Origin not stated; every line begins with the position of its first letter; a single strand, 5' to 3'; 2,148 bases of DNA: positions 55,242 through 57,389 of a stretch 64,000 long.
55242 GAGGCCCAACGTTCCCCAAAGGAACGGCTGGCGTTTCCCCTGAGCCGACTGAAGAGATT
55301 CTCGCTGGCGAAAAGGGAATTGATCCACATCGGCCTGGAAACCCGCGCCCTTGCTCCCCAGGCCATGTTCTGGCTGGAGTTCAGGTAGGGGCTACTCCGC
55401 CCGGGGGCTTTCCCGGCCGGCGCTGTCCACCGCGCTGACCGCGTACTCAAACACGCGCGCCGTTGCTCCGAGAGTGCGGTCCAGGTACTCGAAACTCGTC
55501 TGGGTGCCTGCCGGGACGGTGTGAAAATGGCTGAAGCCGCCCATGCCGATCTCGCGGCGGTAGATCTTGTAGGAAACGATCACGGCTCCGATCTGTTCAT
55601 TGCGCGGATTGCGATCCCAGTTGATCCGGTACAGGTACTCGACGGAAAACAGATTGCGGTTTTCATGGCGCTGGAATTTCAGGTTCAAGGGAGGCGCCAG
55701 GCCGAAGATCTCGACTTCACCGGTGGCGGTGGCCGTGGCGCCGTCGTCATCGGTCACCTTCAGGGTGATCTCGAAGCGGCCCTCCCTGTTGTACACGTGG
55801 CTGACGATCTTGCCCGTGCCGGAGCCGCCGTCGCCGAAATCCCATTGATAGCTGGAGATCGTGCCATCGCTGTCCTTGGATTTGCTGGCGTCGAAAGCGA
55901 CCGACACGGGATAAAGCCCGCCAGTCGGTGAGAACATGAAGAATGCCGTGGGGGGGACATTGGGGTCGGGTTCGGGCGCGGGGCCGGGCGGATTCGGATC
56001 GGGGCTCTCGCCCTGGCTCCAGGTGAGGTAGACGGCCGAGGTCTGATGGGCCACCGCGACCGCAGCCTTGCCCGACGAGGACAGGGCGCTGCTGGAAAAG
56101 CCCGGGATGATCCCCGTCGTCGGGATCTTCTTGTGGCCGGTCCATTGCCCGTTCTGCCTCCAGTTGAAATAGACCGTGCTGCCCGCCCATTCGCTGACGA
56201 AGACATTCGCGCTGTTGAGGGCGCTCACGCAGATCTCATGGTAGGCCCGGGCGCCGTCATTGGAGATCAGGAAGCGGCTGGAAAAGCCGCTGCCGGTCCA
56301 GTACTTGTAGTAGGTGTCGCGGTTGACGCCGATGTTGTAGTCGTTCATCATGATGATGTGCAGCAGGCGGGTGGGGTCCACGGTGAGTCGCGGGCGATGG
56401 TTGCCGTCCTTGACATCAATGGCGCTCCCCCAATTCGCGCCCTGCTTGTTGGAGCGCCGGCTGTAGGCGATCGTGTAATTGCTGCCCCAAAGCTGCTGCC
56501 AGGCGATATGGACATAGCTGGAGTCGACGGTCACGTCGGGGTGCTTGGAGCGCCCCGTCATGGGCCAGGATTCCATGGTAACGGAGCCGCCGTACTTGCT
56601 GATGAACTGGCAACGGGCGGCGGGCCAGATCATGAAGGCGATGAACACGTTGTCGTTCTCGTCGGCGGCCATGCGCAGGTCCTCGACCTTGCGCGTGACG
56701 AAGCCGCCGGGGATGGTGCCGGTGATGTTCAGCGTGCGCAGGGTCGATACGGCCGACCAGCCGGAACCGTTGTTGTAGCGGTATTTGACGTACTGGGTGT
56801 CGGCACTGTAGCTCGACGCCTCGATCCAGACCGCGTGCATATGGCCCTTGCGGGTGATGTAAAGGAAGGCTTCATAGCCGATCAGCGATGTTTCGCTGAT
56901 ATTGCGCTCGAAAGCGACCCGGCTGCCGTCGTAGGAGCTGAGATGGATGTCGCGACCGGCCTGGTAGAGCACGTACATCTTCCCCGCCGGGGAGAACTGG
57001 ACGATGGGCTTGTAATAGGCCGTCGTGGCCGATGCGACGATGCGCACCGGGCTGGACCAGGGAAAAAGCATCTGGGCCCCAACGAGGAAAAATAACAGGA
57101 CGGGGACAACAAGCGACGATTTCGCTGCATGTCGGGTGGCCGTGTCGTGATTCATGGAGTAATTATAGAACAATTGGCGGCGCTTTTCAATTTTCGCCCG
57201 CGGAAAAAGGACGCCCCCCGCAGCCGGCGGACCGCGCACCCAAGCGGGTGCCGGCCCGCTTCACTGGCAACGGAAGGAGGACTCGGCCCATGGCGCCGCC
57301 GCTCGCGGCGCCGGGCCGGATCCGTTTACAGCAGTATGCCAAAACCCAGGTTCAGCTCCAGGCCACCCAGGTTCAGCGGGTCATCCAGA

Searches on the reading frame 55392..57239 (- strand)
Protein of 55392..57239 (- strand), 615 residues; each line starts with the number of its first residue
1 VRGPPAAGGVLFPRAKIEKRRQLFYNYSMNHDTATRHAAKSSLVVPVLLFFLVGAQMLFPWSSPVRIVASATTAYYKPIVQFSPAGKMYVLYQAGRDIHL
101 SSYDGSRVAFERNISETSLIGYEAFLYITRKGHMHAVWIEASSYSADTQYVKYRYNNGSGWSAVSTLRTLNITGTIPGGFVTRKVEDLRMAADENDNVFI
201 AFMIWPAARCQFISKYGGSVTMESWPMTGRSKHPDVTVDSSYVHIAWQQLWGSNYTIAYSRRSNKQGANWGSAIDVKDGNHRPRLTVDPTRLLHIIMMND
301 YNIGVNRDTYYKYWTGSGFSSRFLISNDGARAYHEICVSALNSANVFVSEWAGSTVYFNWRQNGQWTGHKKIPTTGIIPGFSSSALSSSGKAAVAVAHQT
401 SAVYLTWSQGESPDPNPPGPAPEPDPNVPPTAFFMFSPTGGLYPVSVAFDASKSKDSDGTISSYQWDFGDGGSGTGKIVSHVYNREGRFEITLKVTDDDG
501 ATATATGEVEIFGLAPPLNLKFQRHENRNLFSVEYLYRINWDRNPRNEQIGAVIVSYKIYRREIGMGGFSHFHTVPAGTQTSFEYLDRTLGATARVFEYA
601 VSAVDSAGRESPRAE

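Call 3: search_protein_families(library=pfam, proteins=[window:55392-57239:-], max_evalue=1)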
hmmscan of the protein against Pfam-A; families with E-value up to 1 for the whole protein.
window:55392-57239:- (615 aa): 3 families
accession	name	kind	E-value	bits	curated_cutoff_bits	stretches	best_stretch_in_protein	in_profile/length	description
PF18911.6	PKD_4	-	8.2e-22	77.5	27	1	443-509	16-83/85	PKD domain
PF00801.26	PKD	-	1.1e-14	54.6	23.5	1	446-505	16-75/80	PKD domain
PF22352.2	K319L-like_PKD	-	3.2e-06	27.5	27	1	446-509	13-82/84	K319L-like, PKD domain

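Call 4: search_protein_families(library=ncbifam, proteins=[window:55392-57239:-], max_evalue=1)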
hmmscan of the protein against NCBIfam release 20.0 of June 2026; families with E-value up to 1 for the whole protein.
window:55392-57239:- (615 aa): 4 families
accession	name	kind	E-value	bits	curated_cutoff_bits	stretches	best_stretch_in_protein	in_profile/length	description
TIGR00864.1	PCC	subfamily_domain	0.00034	17.1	1861.4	1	457-498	1421-1462/2700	polycystin cation channel protein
NF052349.1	BP39L_fam_lectin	equivalog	0.0027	16.7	400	1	342-417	204-282/335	BP39L family lectin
NF052348.1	beta_propeller_lectin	domain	0.0063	15.6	200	1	338-408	256-328/337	beta propeller lectin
NF058578.1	CPR_pilus_PamR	equivalog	0.013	14.4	300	1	479-503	206-230/297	pilus system RbmA-like protein PamR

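Call 43: search_solved_structures(query=window:55392-57239:-, max_evalue=1)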
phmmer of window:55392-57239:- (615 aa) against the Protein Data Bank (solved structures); distinct sequences matched with E-value up to 1: 18.
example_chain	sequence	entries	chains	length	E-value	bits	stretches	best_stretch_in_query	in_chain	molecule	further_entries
9lrk_A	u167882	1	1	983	1.3e-21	80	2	432-521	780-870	Collagenase ColH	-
9lqj_A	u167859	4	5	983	1.3e-21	80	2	432-521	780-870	Collagenase ColH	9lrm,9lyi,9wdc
4aqo_A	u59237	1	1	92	4.8e-17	64.9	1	436-511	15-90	COLLAGENASE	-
4jrw_A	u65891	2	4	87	6.5e-17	64.5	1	437-511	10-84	Collagenase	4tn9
2y72_A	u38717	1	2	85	9.4e-17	64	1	437-511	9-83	COLLAGENASE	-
2y3u_A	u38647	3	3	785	2.9e-15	59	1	436-511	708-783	COLLAGENASE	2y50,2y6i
2c26_A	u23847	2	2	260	3.5e-14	55.4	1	426-522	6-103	ENDOGLUCANASE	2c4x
4jgu_A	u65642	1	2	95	8.1e-12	47.6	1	432-511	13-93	ColH protein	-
4u7k_A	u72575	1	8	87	9.9e-11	44.1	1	445-511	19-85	ColH protein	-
4u6t_A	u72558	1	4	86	1e-10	44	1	445-511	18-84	ColH protein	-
6aem_A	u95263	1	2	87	7.9e-10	41.1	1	439-509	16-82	PKD domain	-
4l9d_A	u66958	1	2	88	5e-09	38.4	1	447-505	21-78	Protease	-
1l0q_A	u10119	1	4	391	0.00065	21.5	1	398-504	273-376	Surface layer protein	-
2kzw_A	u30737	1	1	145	0.0015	20.3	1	428-504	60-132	Uncharacterized protein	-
9wt0_a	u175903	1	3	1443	0.011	17.5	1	432-509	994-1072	PKD domain-containing protein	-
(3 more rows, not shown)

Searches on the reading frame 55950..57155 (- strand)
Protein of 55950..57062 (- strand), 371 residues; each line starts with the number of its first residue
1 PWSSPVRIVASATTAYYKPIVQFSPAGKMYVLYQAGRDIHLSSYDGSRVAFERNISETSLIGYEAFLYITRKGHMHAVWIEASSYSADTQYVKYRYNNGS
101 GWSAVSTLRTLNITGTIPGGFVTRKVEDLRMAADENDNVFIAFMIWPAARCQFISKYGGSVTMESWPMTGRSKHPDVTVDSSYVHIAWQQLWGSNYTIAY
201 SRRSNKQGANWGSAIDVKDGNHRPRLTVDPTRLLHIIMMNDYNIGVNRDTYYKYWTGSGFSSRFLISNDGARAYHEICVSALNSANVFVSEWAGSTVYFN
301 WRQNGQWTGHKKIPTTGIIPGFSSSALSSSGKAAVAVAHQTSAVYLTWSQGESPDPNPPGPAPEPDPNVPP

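Call 60: find_homologous_proteins(query=window:55950-57062:-, max_evalue=0.001)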
Query window:55950-57062:- (371 aa): 28 proteins with E <= 0.001 among 2309 candidates.
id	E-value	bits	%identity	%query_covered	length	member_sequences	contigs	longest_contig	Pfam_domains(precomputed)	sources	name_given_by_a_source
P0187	1.4e-253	859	100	100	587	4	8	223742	PF00801.27,PF18911.7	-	-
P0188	2.5e-216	736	86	95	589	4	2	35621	PF00801.27,PF18911.7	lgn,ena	-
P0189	2.0e-206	703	80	95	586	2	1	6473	PF00801.27,PF18911.7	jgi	jgi:PKD repeat protein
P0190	4.0e-201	686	78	95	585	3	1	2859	PF00801.27,PF18911.7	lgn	-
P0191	4.2e-198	676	77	95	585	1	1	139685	PF00801.27,PF18911.7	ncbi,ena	-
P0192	1.0e-194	665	73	95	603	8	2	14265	PF00801.27,PF18911.7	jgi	-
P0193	7.8e-194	662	74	95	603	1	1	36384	PF00801.27,PF18911.7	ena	-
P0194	1.0e-189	649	72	95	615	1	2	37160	PF00801.27,PF18911.7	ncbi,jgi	jgi:PKD repeat protein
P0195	3.3e-132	459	53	100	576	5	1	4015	PF00801.27,PF18911.7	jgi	jgi:hypothetical protein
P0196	1.5e-130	454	58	90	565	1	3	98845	PF00801.27,PF18911.7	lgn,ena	-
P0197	8.1e-130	451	54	95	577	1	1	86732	PF00801.27,PF18911.7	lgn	-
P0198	2.4e-128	446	51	95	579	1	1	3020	PF00801.27,PF18911.7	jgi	jgi:PKD repeat protein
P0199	9.1e-128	445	56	94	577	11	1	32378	PF00801.27,PF18911.7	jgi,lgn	-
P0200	5.3e-127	442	56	90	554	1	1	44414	PF00801.27,PF18911.7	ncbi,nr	ncbi:MAG: PKD domain-containing protein [Candidatus Aminicenantes bacterium]|nr:PKD domain-containin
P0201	1.1e-123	431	52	96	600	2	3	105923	PF22352.3,PF00801.27,PF18911.7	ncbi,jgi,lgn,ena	-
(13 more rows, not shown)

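Call 62: search_solved_structures(query=A4, max_evalue=10)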
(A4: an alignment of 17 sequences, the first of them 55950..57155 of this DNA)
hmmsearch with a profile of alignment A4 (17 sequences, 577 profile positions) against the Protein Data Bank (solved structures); distinct sequences matched with E-value up to 10: 30.
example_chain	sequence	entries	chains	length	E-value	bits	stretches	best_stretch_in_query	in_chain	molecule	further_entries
9lqj_A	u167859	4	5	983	8.3e-29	103.6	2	409-474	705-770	Collagenase ColH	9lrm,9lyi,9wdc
9lrk_A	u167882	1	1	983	8.3e-29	103.6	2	409-474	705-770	Collagenase ColH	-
4aqo_A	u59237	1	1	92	2.6e-21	78.8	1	389-474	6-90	COLLAGENASE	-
2c26_A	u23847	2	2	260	1.5e-20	76.3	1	389-477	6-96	ENDOGLUCANASE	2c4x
4jrw_A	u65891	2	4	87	1.5e-20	76.3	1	393-474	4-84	Collagenase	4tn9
2y72_A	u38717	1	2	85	3e-20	75.3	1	398-474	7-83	COLLAGENASE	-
2y3u_A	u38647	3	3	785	1.2e-19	73.3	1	389-474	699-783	COLLAGENASE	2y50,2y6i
4u7k_A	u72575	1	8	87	2.7e-16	62.2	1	409-473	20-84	ColH protein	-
4u6t_A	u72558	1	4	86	3.1e-16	62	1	409-473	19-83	ColH protein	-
6aem_A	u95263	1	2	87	2e-14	56.1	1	390-473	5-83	PKD domain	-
4jgu_A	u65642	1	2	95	2.3e-14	55.9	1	390-474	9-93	ColH protein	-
4l9d_A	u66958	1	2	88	9.6e-14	53.8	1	390-474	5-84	Protease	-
6nz0_Z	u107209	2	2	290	6.8e-13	51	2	381-476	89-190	Dyslexia-associated protein KIAA0319-like protein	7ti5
1l0q_A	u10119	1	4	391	5.1e-09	38.2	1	353-474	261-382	Surface layer protein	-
7kpn_Z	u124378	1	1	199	1.3e-07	33.5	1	381-475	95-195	Dyslexia-associated protein KIAA0319-like protein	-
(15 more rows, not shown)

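Call 63: search_protein_families(library=pfam, alignment_id=A4, max_evalue=1)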
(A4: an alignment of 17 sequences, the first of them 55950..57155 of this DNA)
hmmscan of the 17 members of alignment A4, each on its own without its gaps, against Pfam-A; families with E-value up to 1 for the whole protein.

A. member 1, window:55950-57155:- (402 aa): 0 families

B. families by the number of members that match (of 17 scanned): 17 families
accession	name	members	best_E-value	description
PF18911.6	PKD_4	12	2.5e-22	PKD domain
PF00801.26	PKD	12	1.6e-15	PKD domain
PF22352.2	K319L-like_PKD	12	1.1e-08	K319L-like, PKD domain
PF21027.3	Sde0182_C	4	0.082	Cellulose-binding protein Sde0182, C-terminal domain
PF15892.11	BNR_4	3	6.1e-07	BNR repeat-containing family member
PF17963.7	Big_9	2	0.017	Bacterial Ig domain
PF17949.7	PND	1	0.034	FANCM pseudonuclease domain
PF13088.12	BNR_2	1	0.044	BNR repeat-like domain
PF21514.3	FimA-like_C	1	0.047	FimA-like major fimbrial subunit protein, C-terminal domain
PF17836.7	PglD_N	1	0.06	PglD N-terminal domain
PF16101.10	PRIMA1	1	0.091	Proline-rich membrane anchor 1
PF16612.10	RGS12_usC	1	0.12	C-terminal unstructured region of RGS12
PF16403.11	Bact_surface_Ig-like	1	0.15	Bacterial surface protein, Ig-like domain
PF05887.16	Trypan_PARP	1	0.22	Procyclic acidic repetitive protein (PARP)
PF13027.11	DUF3888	1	0.22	Protein of unknown function (DUF3888)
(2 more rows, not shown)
